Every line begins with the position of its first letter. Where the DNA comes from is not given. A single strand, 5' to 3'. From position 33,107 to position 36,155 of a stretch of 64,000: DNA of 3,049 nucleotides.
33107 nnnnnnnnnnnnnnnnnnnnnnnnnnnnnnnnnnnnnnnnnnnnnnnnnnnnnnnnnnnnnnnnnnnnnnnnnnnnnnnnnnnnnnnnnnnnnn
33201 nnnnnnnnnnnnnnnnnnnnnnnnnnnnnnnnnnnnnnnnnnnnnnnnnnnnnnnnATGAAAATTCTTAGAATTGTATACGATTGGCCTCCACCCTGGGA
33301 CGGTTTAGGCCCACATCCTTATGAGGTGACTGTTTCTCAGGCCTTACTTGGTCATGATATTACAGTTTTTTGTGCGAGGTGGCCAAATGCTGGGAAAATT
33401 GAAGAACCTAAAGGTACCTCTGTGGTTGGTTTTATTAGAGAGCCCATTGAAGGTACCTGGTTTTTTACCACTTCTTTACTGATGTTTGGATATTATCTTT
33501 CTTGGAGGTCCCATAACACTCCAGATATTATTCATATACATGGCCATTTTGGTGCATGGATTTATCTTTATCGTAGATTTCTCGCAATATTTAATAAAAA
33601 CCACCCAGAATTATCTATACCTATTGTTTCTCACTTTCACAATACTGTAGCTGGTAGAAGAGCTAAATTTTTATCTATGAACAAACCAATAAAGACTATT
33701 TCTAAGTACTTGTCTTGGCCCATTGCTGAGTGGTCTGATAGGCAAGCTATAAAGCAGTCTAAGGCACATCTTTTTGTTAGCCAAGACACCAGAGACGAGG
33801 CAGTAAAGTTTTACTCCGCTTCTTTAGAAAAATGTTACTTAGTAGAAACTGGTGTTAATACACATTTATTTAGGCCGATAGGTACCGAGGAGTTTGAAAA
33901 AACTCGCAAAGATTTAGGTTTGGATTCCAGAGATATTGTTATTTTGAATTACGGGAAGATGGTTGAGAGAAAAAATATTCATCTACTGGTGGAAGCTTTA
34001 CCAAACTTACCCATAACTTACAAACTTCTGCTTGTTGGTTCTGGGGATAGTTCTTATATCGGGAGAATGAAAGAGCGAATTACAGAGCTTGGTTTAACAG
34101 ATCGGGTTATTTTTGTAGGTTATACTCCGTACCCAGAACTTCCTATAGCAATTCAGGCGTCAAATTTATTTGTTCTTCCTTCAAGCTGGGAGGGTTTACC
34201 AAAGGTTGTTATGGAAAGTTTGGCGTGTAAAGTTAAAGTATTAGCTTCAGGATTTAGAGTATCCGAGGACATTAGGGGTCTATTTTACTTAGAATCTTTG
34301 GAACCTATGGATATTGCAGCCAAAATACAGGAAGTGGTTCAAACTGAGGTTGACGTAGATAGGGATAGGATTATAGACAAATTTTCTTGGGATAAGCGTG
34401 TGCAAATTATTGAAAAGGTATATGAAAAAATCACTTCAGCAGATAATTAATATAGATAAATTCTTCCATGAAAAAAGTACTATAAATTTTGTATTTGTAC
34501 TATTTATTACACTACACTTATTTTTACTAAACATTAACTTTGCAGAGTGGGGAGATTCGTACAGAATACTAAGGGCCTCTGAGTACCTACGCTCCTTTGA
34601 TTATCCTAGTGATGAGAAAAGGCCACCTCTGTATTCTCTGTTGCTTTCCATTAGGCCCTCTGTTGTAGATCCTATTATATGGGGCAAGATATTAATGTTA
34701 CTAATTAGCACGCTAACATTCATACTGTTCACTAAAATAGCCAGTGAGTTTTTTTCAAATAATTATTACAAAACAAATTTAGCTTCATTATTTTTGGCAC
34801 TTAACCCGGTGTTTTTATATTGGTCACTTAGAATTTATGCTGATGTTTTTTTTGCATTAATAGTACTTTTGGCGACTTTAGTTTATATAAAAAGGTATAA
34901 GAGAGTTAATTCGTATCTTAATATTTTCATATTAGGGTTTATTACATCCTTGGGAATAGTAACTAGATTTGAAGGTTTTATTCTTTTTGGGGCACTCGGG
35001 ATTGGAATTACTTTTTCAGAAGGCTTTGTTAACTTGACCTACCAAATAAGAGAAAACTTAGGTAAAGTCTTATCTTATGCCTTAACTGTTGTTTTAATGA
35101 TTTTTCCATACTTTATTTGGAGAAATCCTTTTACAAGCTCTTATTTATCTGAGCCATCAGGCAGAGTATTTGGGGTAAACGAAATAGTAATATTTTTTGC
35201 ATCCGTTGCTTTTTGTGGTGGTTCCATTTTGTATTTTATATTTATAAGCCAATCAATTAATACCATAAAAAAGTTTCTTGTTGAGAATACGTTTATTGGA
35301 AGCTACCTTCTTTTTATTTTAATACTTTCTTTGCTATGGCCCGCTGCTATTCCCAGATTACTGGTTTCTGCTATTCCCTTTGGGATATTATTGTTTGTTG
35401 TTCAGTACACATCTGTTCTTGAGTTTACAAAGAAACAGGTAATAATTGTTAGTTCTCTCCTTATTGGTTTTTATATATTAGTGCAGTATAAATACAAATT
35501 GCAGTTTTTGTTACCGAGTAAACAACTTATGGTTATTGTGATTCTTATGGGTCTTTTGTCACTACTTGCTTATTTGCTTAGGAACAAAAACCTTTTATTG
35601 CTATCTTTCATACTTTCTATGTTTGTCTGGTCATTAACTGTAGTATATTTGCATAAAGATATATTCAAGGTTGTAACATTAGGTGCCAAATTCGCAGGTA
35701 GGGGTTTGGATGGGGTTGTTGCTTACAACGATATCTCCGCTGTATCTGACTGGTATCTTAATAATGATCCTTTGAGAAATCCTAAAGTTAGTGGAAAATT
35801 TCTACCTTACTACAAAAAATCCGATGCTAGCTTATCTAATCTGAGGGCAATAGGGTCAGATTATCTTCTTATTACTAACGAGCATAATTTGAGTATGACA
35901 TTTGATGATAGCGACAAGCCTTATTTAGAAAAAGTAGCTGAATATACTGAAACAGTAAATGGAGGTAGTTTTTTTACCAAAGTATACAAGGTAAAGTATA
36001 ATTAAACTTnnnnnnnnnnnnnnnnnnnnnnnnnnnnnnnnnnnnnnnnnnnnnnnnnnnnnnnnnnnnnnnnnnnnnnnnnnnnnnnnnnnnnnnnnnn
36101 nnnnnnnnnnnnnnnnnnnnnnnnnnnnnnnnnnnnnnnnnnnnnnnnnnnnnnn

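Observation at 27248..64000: ~37-kb co-directional glycan island with several GT-C-type polytopic membrane proteins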

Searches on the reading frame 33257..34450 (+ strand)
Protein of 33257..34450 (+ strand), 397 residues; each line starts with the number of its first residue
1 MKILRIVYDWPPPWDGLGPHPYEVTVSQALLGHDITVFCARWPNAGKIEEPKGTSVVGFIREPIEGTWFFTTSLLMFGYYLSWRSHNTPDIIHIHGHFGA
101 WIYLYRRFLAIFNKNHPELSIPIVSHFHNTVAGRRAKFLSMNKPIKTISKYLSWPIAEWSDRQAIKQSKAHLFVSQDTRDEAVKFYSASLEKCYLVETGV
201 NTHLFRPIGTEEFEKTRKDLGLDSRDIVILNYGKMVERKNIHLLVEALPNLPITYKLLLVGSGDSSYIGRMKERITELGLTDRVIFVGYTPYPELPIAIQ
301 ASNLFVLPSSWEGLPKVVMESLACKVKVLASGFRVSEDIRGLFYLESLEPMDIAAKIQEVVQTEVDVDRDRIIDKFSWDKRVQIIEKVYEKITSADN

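Call 4: search_protein_families(library=pfam, proteins=[window:33257-34450:+], max_evalue=0.01)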
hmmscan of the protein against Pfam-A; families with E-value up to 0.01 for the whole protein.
window:33257-34450:+ (397 aa): 5 families
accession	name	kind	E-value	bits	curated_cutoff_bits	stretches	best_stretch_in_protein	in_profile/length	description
PF00534.26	Glycos_transf_1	-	1.2e-25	90.5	26.4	1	213-362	2-157/172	Glycosyl transferases group 1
PF13692.12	Glyco_trans_1_4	-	2e-19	70.7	27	1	228-361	3-140/142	Glycosyl transferases group 1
PF13439.12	Glyco_transf_4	-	4.9e-17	62.9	28.5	1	16-203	3-169/170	Glycosyltransferase Family 4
PF13579.12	Glyco_trans_4_4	-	1.3e-05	26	29.7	1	16-184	2-144/158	Glycosyl transferase 4-like domain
PF08323.17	Glyco_transf_5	-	0.0065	16.6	22.7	0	74-183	118-225/239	Starch synthase catalytic domain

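Call 86: search_protein_families(library=ncbifam, proteins=[window:33257-34450:+], max_evalue=0.0001)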
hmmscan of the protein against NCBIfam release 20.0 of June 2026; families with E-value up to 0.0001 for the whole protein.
window:33257-34450:+ (397 aa): 23 families
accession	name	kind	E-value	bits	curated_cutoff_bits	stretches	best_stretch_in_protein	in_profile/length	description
NF047684.1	TeichurnBiosyTuaC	equivalog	5e-17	61.9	550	1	162-362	159-353/391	teichuronic acid biosynthesis protein TuaC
TIGR04047.1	MSMEG_0565_glyc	hypoth_equivalog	5.5e-17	61.9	259.85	1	145-390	117-372/373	MSMEG_0565 family glycosyltransferase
TIGR02149.1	glgA_Coryne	subfamily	7.3e-17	61.6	302.4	1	155-392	132-390/391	glycogen synthase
TIGR03449.1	mycothiol_MshA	equivalog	3.5e-15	55.8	462.5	1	161-393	158-404/406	D-inositol-3-phosphate glycosyltransferase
TIGR03088.1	stp2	hypoth_equivalog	5.9e-15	55.2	409.05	1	175-391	144-372/374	TIGR03088 family PEP-CTERM/XrtA system glycosyltransferase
NF046085.1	XrtY_assoc_Gly1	equivalog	1.2e-14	54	400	1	222-364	205-350/387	XrtY-associated glycosyltransferase XYAG1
NF053513.1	Gtran_IagA_BgsA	equivalog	4.5e-13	48.9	460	1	183-366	120-302/333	LTA glycolipid anchor biosynthesis glycosyltransferase, IagA/BgsA family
NF053787.1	GlcN_PG_synth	equivalog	5.2e-13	48.6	480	1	184-393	157-360/361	N-acetylglucosaminyl phosphatidylglycerol synthase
NF050063.1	ProtGlycPglJ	equivalog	7.2e-13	48.5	500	1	174-332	151-296/363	N-acetylgalactosamine-N,N'-diacetylbacillosaminyl-diphospho-undecaprenol 4-alpha-N-acetylgalactosaminyltransferase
NF007396.0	PRK09922.1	equivalog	1.9e-11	43.5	385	1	233-374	189-337/361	lipopolysaccharide 1,6-galactosyltransferase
TIGR03999.1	thiol_BshA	equivalog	5e-11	42.1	273.7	1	163-333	140-304/375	N-acetyl-alpha-D-glucosaminyl L-malate synthase BshA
NF041010.1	glycosy_Agl16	equivalog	5.8e-11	41.9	575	1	82-390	67-349/352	glycosylation protein Agl16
NF038298.1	EPS_HpsO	equivalog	8e-11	41.3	575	1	196-325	174-312/388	hormogonium polysaccharide biosynthesis glycosyltransferase HpsO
NF041876.1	EPS_EpsE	equivalog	2.8e-10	40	400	1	124-332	114-326/389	exopolysaccharide biosynthesis GT4 family glycosyltransferase EpsE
NF038295.1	EPS_HpsP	equivalog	5.3e-10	38.9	550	1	159-392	146-387/388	hormogonium polysaccharide biosynthesis glycosyltransferase HpsP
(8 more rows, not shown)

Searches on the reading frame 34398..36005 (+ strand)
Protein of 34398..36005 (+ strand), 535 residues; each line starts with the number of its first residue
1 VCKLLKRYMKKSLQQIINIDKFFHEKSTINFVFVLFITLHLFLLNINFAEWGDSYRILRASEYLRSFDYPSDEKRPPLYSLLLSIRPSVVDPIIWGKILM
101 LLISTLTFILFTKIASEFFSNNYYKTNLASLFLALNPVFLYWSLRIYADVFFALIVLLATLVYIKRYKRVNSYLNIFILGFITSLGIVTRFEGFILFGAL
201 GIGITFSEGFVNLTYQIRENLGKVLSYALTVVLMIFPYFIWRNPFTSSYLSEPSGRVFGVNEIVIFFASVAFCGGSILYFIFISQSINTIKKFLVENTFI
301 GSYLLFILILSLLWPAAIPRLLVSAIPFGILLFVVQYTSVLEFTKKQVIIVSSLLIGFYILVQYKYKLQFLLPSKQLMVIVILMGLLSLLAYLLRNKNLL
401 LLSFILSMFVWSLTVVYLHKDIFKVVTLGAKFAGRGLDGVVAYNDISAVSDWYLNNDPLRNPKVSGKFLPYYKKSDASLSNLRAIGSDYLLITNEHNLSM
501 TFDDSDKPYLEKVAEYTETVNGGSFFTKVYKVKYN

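Call 4: search_protein_families(library=pfam, proteins=[window:34398-36005:+], max_evalue=0.01)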
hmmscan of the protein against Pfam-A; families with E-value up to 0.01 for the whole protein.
window:34398-36005:+ (535 aa): 0 families

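Call 10: search_protein_families(library=ncbifam, proteins=[window:34398-36005:+], max_evalue=0.1)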
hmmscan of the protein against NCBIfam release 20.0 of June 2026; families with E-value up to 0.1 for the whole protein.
window:34398-36005:+ (535 aa): 0 families

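Call 15: search_solved_structures(query=window:34398-36005:+, max_evalue=10)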
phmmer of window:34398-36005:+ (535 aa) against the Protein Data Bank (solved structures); distinct sequences matched with E-value up to 10: 1.
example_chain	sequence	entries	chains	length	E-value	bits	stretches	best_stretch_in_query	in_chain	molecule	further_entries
6v8i_BJ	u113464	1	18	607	1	11.4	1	439-480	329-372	Fiber Lower, gp62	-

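Call 42: find_homologous_proteins(query=window:34398-36005:+)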
Query window:34398-36005:+ (535 aa): 224 proteins with E <= 0.001 among 8000 candidates; the best 120 are listed.
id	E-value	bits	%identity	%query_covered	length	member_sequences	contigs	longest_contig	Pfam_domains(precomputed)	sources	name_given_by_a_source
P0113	0.0e+0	1126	100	99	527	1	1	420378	-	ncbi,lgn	-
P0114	8.5e-298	1006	86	99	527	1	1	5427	-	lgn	-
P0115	7.5e-187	640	55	99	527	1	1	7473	-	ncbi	-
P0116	1.4e-141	491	45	94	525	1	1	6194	-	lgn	-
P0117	9.5e-121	422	44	96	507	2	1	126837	-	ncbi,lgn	-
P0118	4.9e-120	420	43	91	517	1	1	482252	-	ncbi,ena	-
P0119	2.6e-118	414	43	95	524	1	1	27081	-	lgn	-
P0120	1.1e-117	412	42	95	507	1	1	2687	PF13231.13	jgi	jgi:hypothetical protein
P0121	3.3e-117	411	43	91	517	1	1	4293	-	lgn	-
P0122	6.8e-117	410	43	93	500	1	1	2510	PF13231.13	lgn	-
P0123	1.3e-116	409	42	94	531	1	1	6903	-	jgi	-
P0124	1.7e-113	398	43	94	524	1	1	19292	-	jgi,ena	-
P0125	8.9e-113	396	41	94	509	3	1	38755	-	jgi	-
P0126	9.7e-113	396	42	95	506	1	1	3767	PF13231.13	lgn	-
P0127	1.2e-112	396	42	95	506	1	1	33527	PF13231.13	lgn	-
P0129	2.0e-112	395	40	95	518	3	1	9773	PF13231.13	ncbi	-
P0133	5.4e-112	393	40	90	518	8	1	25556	PF13231.13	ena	-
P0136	1.2e-111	392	41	91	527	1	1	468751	PF13231.13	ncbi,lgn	-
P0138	3.2e-111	391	41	93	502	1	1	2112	PF13231.13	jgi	jgi:hypothetical protein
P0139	3.9e-111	391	42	94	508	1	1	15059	PF13231.13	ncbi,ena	-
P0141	6.6e-111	390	39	97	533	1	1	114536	PF13231.13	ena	-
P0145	8.9e-110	386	41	92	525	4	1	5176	PF13231.13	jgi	-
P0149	2.5e-109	385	40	98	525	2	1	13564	PF13231.13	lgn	-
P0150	1.0e-108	383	41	94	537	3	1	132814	PF02366.25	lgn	-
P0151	2.4e-108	381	41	91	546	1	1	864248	-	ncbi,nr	ncbi:hypothetical protein GF360_02255 [candidate division WWE3 bacterium]|nr:hypothetical protein [c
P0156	9.6e-108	379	39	96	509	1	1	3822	PF13231.13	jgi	jgi:hypothetical protein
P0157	1.8e-107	379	40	94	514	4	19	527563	-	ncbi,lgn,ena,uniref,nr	ncbi:hypothetical protein A3F07_00760 [candidate division WWE3 bacterium RIFCSPHIGHO2_12_FULL_38_15]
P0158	2.1e-107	378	40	93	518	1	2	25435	PF13231.13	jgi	-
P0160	2.4e-107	378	40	94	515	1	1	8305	PF02366.25,PF13231.13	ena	-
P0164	9.1e-107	376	40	94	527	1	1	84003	PF13231.13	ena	-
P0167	2.5e-106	375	39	93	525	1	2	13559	PF02366.25,PF13231.13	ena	-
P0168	2.9e-106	375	40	96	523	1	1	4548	PF13231.13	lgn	-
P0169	3.0e-106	374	40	95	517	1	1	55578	PF13231.13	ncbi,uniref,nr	ncbi:glycosyltransferase family 39 protein [candidate division WWE3 bacterium]|uniref:Glycosyltransf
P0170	3.3e-106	374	42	92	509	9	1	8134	PF13231.13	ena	-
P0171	4.0e-106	374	41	91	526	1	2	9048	PF02366.25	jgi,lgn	-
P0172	4.0e-106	374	41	93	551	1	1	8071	PF02366.25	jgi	jgi:hypothetical protein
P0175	5.8e-106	374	40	94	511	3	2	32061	PF13231.13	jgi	-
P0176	6.3e-106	373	41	94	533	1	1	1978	PF13231.13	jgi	jgi:hypothetical protein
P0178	1.8e-105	372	42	94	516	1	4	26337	PF13231.13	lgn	-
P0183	1.4e-104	369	40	90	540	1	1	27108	PF13231.13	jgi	jgi:4-amino-4-deoxy-L-arabinose transferase-like glycosyltransferase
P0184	1.5e-104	369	42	89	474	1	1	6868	PF13231.13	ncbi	ncbi:MAG: glycosyltransferase family 39 protein, partial [Patescibacteria group bacterium]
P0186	2.6e-104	368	39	99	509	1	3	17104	PF13231.13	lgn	-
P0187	5.0e-104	367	40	95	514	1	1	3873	PF13231.13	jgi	jgi:hypothetical protein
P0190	2.8e-103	365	42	93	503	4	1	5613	PF02366.25,PF13231.13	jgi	-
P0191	3.8e-103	364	40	93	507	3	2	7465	PF13231.13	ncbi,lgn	-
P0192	4.0e-103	364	41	90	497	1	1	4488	PF13231.13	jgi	jgi:hypothetical protein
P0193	5.5e-103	364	42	91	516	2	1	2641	PF02366.25,PF13231.13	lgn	-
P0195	9.7e-103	363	41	93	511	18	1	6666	PF02366.25,PF13231.13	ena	-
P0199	2.4e-102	362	40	93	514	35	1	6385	PF02366.25,PF13231.13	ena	-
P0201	2.9e-102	361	41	91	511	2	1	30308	PF13231.13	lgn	-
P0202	3.3e-102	361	41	93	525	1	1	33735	PF13231.13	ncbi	ncbi:glycosyltransferase family 39 protein [Patescibacteria group bacterium]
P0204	5.1e-102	361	40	94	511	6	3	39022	PF13231.13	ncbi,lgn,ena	-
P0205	7.4e-102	360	40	94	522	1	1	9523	PF13231.13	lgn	-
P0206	8.1e-102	360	41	91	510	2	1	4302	PF02366.25,PF13231.13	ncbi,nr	ncbi:glycosyltransferase family 39 protein [Patescibacteria group bacterium]|nr:glycosyltransferase 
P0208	1.1e-101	359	41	93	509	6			PF13231.13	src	-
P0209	1.6e-101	359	40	93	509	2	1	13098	PF13231.13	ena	-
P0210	2.6e-101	358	38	93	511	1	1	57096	PF13231.13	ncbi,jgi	-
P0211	5.4e-101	357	40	95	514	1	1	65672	PF13231.13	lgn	-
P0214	9.9e-100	353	40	95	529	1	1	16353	PF13231.13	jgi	jgi:hypothetical protein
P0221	3.7e-99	351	37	91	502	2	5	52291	PF13231.13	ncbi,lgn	-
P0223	5.2e-99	351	41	93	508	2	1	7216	PF13231.13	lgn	-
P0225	9.1e-98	347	38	96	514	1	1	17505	PF13231.13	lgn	-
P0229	3.8e-97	344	37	91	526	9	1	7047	PF13231.13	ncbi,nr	ncbi:glycosyltransferase family 39 protein [Patescibacteria group bacterium]|nr:glycosyltransferase 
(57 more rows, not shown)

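Call 104: find_encoding_contigs(protein=P0157, flank=10000, max_places=2)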
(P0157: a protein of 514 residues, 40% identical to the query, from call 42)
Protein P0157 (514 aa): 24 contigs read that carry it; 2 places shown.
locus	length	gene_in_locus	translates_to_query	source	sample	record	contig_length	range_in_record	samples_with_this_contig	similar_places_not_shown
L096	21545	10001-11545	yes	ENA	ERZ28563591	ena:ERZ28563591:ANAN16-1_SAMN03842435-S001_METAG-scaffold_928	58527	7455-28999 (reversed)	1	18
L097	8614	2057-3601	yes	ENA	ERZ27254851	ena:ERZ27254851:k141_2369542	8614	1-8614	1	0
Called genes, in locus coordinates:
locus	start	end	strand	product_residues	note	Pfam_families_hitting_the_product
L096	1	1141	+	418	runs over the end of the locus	PF00344:SecY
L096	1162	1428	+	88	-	-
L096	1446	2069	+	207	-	PF00406:ADK, PF13207:AAA_17, PF13238:AAA_18 (weak), PF05191:ADK_lid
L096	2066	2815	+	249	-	PF00557:Peptidase_M24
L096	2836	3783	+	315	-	PF00188:CAP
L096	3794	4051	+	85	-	PF18900:DUF5656 (faint)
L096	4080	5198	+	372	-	PF00535:Glycos_transf_2, PF04138:GtrA_DPMS_TM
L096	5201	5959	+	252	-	PF00535:Glycos_transf_2, PF10111:Glyco_tranf_2_2 (weak)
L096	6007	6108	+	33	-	PF03721:UDPG_MGDP_dh_N (faint)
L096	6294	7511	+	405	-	PF00534:Glycos_transf_1, PF13692:Glyco_trans_1_4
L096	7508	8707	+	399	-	PF20706:GT4-conflict, PF13439:Glyco_transf_4, PF13579:Glyco_trans_4_4, PF00534:Glycos_transf_1, PF13692:Glyco_trans_1_4, PF13524:Glyco_trans_1_2 (weak)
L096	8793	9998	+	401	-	PF08323:Glyco_transf_5 (faint), PF13439:Glyco_transf_4, PF00534:Glycos_transf_1, PF13692:Glyco_trans_1_4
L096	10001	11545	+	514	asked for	-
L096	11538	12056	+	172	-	-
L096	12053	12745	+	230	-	PF00535:Glycos_transf_2, PF10111:Glyco_tranf_2_2, PF13641:Glyco_tranf_2_3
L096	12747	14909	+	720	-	PF09852:DUF2079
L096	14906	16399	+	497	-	PF01943:Polysacc_synt, PF13440:Polysacc_synt_3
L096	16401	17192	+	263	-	PF08241:Methyltransf_11 (weak)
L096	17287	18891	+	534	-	-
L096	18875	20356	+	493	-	PF02366:PMT, PF13231:PMT_2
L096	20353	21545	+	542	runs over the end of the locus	PF13231:PMT_2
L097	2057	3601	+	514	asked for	-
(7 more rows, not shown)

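Call 105: find_encoding_contigs(protein=P0151, flank=10000, max_places=2)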
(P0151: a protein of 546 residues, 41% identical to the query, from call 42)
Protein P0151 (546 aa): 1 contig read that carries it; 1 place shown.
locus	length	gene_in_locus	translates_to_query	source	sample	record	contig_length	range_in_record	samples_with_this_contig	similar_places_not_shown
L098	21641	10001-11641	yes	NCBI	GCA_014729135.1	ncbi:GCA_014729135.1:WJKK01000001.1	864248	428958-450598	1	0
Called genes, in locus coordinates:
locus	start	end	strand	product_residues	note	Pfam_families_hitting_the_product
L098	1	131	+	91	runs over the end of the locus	PF00216:Bac_DNA_binding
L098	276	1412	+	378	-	PF13439:Glyco_transf_4, PF00534:Glycos_transf_1, PF13692:Glyco_trans_1_4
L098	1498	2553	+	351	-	PF00188:CAP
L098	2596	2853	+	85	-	-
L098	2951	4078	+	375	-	PF00535:Glycos_transf_2, PF04138:GtrA_DPMS_TM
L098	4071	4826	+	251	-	PF00535:Glycos_transf_2, PF10111:Glyco_tranf_2_2 (weak), PF13641:Glyco_tranf_2_3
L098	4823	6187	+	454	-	PF03721:UDPG_MGDP_dh_N, PF00984:UDPG_MGDP_dh, PF03720:UDPG_MGDP_dh_C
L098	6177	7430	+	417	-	PF00534:Glycos_transf_1, PF13692:Glyco_trans_1_4, PF13524:Glyco_trans_1_2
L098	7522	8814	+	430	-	PF13439:Glyco_transf_4, PF13579:Glyco_trans_4_4, PF20706:GT4-conflict (faint), PF00534:Glycos_transf_1, PF13692:Glyco_trans_1_4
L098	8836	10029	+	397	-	PF08323:Glyco_transf_5 (faint), PF13439:Glyco_transf_4, PF13579:Glyco_trans_4_4, PF00534:Glycos_transf_1, PF13692:Glyco_trans_1_4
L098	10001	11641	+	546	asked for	-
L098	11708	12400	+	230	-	PF00535:Glycos_transf_2, PF13641:Glyco_tranf_2_3 (weak)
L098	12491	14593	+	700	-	PF09852:DUF2079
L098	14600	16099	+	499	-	PF01943:Polysacc_synt, PF13440:Polysacc_synt_3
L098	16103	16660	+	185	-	PF01931:NTPase_I-T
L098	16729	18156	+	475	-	PF00587:tRNA-synt_2b, PF03129:HGTP_anticodon, PF09180:ProRS-C_1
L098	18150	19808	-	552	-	PF04055:Radical_SAM, PF00583:Acetyltransf_1 (faint), PF16199:Radical_SAM_C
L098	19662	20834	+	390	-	PF03706:LPG_synthase_TM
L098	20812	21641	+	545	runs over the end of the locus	-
